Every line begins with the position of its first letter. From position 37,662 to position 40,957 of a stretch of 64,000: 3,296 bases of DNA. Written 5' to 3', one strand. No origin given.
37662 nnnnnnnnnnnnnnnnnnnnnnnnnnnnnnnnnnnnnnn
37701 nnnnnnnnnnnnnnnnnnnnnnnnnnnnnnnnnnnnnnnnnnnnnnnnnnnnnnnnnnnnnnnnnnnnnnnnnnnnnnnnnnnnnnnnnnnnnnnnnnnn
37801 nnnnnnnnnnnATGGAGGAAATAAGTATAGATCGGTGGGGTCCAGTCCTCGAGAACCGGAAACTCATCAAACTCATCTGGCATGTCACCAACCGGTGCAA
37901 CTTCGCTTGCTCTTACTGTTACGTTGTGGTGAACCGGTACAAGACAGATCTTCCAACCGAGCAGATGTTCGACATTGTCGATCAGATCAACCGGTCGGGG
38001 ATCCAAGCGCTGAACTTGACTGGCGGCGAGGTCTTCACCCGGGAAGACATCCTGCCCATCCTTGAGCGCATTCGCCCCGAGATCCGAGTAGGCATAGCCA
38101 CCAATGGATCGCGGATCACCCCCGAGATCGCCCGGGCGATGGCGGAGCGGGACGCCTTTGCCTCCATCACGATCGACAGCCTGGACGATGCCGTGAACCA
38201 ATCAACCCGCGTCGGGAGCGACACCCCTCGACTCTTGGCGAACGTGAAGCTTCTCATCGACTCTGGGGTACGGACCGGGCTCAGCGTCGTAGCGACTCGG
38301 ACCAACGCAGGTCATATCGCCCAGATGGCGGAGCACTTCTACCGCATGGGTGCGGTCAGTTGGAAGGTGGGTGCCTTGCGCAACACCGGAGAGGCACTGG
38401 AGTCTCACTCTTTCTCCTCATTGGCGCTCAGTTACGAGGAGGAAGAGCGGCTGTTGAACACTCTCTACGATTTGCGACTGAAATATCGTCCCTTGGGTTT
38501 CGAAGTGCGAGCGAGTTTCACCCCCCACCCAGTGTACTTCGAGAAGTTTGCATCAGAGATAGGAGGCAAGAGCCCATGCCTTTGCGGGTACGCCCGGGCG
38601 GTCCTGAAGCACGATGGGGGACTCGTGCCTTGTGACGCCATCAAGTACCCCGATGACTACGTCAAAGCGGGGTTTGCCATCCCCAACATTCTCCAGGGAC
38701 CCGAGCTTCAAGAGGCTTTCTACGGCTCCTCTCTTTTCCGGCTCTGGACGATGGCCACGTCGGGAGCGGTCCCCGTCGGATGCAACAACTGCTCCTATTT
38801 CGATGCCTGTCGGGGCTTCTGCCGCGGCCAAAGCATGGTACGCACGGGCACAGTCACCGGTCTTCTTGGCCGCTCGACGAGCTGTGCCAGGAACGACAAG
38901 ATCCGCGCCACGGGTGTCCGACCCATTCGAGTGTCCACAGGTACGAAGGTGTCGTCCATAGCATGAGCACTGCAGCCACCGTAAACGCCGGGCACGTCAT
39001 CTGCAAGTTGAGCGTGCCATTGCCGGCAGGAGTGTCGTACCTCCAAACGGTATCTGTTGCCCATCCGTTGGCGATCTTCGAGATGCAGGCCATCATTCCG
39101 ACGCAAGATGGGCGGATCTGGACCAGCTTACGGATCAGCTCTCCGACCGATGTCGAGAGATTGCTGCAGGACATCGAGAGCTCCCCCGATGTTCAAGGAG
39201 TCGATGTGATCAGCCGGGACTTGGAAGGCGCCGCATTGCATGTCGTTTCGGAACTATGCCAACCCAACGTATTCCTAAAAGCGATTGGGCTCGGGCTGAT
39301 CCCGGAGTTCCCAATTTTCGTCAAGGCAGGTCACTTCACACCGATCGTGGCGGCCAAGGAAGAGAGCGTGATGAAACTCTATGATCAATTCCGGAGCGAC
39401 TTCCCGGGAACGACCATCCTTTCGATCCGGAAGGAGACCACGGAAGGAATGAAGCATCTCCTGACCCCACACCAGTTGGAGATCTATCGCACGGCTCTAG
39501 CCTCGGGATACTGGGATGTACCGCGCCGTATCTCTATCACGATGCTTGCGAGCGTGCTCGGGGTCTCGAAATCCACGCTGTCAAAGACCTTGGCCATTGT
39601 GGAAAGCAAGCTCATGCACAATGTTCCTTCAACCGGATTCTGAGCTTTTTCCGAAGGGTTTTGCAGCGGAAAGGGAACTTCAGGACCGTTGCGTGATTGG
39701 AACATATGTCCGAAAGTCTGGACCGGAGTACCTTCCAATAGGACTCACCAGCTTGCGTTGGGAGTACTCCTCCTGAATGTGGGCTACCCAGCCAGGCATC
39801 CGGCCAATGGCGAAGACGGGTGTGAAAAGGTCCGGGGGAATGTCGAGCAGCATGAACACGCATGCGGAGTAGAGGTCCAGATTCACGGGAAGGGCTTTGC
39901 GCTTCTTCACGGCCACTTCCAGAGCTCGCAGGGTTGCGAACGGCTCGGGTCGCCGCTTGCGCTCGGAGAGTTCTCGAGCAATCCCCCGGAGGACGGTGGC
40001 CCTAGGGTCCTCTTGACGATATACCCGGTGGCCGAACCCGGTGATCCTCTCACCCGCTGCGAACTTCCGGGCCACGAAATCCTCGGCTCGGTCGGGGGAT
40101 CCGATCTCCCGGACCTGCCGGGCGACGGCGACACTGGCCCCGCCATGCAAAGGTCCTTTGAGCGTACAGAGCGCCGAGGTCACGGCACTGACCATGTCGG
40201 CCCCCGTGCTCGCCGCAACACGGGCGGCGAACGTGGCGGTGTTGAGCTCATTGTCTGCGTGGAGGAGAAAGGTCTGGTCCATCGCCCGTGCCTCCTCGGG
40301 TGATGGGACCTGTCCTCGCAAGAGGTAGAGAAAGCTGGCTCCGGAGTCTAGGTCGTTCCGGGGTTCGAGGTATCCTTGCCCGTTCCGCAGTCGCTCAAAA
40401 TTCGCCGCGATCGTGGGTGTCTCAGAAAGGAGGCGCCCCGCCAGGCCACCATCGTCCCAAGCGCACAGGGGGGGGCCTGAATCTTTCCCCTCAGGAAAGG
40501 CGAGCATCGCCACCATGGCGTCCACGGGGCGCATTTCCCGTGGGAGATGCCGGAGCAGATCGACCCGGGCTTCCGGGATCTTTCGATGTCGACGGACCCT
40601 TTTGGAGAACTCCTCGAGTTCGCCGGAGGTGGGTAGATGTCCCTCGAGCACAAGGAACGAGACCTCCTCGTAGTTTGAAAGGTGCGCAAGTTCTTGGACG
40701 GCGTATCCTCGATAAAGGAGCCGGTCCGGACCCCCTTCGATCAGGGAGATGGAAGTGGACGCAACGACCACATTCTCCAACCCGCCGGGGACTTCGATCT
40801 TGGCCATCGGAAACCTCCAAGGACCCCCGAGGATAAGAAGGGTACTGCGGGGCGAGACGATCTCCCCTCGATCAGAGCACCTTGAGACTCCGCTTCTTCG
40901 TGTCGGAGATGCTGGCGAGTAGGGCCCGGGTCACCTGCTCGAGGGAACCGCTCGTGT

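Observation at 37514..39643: Undescribed RiPP-like cassette: TATA - SD - 43-aa acidic ORF (...PEIMWG) - hairpin - radical SAM/SPASM maturase - HTH_10 regulator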

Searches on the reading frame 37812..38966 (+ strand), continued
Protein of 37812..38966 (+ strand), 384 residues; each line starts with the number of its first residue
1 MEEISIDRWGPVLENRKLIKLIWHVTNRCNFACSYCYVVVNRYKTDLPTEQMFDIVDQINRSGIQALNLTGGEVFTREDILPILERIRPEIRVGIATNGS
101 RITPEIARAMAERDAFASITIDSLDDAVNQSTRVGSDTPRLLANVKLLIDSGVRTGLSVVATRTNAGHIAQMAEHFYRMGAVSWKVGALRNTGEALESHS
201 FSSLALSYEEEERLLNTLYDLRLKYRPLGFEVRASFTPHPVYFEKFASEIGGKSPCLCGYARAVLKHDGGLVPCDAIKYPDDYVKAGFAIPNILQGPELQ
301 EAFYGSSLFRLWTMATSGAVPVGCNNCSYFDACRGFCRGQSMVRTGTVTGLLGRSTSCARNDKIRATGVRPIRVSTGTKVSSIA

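Call 61: find_related_loci(query=A1, collection=metagenome_contigs, flank=4000)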
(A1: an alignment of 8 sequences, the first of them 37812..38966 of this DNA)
Query A1 (384 aa) in metagenome_contigs; peptide patterns used: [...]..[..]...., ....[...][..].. (x = any residue, [..] = any of these).
136 stretches matched a pattern; 8 encode a relative of the query (tblastn E <= 1e-3); 8 distinct loci.
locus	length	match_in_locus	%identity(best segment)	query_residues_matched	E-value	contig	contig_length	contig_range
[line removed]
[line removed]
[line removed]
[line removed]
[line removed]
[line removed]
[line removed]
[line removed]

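Call 65: search_protein_families(library=pfam, proteins=[L081:5100-5882:+, L081:2505-3680:-, L081:6025-6402:-, L081:4055-5128:+], max_evalue=0.01)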
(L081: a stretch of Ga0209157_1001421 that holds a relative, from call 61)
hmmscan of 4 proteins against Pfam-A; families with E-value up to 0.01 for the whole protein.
L081:5100-5882:+ (260 aa): 1 family
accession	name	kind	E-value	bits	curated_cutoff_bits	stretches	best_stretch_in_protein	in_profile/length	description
PF01636.29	APH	-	1.5e-08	35.1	23.2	1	11-215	19-230/239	Phosphotransferase enzyme family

L081:2505-3680:- (391 aa): 1 family
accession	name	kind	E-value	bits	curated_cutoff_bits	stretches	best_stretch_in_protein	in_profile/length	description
PF07690.21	MFS_1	-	1.2e-22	80.7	33.4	2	10-202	2-203/347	Major Facilitator Superfamily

L081:6025-6402:- (125 aa): 2 families
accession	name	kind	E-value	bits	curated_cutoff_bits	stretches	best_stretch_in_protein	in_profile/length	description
PF14947.12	HTH_45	-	3.3e-09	37.1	25.5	1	35-107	1-69/77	Winged helix-turn-helix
PF24409.1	wHTH-PRTase_assc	-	0.00089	19.7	27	1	58-107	10-58/83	wHTH-PRTase associated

L081:4055-5128:+ (357 aa): 3 families
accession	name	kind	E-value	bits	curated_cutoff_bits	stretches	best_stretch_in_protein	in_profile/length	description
PF04055.27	Radical_SAM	-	2.7e-22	80.1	29.5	1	6-136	3-142/166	Radical SAM superfamily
PF13353.11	Fer4_12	-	6.7e-06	26.9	22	1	6-83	11-94/137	4Fe-4S single cluster domain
PF13186.11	SPASM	-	0.00011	22.8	21.5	1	231-301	1-66/67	Iron-sulfur cluster-binding domain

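Call 68: search_protein_families(library=pfam, proteins=[L080:740-1891:-, L080:3217-4314:+, L080:2388-3446:+, L080:69-440:+, L080:5143-5580:-], max_evalue=0.01)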
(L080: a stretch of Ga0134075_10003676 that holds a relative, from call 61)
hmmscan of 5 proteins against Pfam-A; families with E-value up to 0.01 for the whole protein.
L080:740-1891:- (383 aa): 2 families
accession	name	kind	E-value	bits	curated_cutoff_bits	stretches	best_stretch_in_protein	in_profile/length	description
PF07690.21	MFS_1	-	3.5e-22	79.2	33.4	2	3-161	10-167/347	Major Facilitator Superfamily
PF12832.13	MFS_1_like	-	6.1e-05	22.7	25.2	1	5-97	15-108/373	MFS_1 like family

L080:3217-4314:+ (365 aa): 1 family
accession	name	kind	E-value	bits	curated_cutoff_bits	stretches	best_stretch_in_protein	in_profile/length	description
PF01636.29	APH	-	4.5e-11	43.4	23.2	1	99-306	18-232/239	Phosphotransferase enzyme family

L080:2388-3446:+ (352 aa): 3 families
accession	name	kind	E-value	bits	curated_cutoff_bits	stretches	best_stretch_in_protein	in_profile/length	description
PF04055.27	Radical_SAM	-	4.8e-26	92.3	29.5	1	10-141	3-143/166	Radical SAM superfamily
PF13353.11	Fer4_12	-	0.0001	23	22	1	10-81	11-88/137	4Fe-4S single cluster domain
PF13186.11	SPASM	-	0.00032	21.3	21.5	1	235-305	1-66/67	Iron-sulfur cluster-binding domain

L080:69-440:+ (123 aa): 2 families
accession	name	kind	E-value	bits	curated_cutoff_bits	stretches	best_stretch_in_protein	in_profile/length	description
PF03819.22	MazG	-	9.5e-05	23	22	1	33-105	5-63/74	MazG nucleotide pyrophosphohydrolase domain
PF01503.22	PRA-PH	-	0.00011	23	21.3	1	33-102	29-80/86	Phosphoribosyl-ATP pyrophosphohydrolase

L080:5143-5580:- (145 aa): 1 family
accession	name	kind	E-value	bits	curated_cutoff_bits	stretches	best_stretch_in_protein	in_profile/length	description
PF13243.12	SQHop_cyclase_C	-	0.0044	16.5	26.1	1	27-91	167-227/319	Squalene-hopene cyclase C-terminal domain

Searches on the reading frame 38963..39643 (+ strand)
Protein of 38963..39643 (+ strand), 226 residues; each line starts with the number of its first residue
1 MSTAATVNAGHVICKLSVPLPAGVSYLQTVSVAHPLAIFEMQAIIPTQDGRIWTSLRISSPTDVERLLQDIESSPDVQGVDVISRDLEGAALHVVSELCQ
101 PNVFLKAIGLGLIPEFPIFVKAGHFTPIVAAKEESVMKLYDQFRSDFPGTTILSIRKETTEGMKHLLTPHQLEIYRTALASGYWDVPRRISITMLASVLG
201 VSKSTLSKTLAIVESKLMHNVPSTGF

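Call 3: search_protein_families(library=pfam, proteins=[window:38963-39643:+], max_evalue=0.01)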
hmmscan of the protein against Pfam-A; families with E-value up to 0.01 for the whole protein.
window:38963-39643:+ (226 aa): 2 families
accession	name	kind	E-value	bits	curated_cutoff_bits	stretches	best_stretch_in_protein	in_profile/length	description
PF04967.18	HTH_10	-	1.4e-15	57.3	23.1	1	167-218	1-52/53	HTH DNA binding domain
PF15915.11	BAT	-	0.0012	19.1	25.8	1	39-159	28-145/156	GAF and HTH_10 associated domain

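Call 4: search_protein_families(library=ncbifam, proteins=[window:38963-39643:+], max_evalue=0.01)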
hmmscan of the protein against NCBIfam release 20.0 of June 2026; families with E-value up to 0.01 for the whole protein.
window:38963-39643:+ (226 aa): 0 families

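Call 77: predict_structure(protein=window:38963-39643:+)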
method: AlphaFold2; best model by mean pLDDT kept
length: 226 residues; sequences in the alignment: 1
mean_pLDDT: 35.0   pTM: 0.23
mean pLDDT of the five models: 35.0, 34.9, 33.7, 31.7, 30.2
residues with pLDDT >= 90: 0; 70-90: 0; 50-70: 12; < 50: 214
segments of 3 or more residues with pLDDT < 50: 1-68, 70-199, 212-226
pLDDT, mean of each block of 10 residues (from residue 1): 25 31 31 29 34 34 46 40 31 24 25 27 28 34 35 30 38 42 36 47 57 45 35
secondary structure, 60 per line:
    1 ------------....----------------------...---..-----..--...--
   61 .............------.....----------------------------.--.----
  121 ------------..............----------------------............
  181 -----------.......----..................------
elements in order: E13-16 E39-41 E56-58 H61-73 E80-84 H133-146 H169-180 H192-198 H203-220

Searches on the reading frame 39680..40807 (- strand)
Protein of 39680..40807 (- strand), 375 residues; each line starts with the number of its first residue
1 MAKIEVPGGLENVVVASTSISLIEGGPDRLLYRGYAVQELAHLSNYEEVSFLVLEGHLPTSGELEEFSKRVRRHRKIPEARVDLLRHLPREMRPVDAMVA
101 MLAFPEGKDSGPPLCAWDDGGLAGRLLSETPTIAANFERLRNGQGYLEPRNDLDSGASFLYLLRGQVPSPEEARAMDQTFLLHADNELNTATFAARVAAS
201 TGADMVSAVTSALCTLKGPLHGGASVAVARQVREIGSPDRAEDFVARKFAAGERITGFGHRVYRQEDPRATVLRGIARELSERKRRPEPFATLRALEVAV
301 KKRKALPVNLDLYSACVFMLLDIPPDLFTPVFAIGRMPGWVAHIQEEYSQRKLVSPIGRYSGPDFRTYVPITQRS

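Call 3: search_protein_families(library=pfam, proteins=[window:39680-40807:-], max_evalue=0.01)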
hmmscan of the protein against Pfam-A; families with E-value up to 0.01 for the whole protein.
window:39680-40807:- (375 aa): 1 family
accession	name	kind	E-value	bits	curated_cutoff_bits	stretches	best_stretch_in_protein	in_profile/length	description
PF00285.26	Citrate_synt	-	1e-107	360.8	27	1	9-355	1-355/357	Citrate synthase, C-terminal domain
